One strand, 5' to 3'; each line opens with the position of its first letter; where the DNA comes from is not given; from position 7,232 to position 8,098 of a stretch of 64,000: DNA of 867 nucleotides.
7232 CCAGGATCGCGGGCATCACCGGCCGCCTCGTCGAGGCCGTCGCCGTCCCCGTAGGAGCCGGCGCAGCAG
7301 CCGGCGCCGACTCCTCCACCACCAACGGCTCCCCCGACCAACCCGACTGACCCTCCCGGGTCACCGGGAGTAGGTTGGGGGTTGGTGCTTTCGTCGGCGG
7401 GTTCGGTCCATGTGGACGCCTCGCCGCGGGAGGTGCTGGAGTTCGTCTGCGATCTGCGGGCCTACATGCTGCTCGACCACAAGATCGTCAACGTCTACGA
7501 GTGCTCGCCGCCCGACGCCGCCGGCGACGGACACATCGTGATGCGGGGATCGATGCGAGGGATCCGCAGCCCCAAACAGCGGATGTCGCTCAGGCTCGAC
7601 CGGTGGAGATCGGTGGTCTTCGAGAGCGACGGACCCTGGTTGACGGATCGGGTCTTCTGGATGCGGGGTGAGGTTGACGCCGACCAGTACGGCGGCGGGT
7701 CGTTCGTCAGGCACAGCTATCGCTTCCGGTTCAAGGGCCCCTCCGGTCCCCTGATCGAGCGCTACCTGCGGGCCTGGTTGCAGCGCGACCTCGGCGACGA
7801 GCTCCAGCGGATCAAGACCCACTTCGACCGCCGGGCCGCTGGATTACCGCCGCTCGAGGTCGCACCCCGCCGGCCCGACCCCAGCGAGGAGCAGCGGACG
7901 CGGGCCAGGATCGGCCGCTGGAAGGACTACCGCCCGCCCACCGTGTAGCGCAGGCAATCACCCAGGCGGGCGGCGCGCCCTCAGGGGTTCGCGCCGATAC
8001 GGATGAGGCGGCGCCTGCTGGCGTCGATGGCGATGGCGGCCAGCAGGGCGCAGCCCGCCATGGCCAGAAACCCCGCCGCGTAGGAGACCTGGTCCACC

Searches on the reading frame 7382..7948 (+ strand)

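Call 48: search_protein_families(library=pfam, proteins=[window:7382-7948:+], max_evalue=0.00001)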
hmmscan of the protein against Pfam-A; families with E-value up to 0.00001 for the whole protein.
window:7382-7948:+ (188 aa): 1 family
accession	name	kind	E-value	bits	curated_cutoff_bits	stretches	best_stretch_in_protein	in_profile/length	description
PF10604.15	Polyketide_cyc2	-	3.8e-07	30.9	27.4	1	7-148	6-141/142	Polyketide cyclase / dehydrase and lipid transport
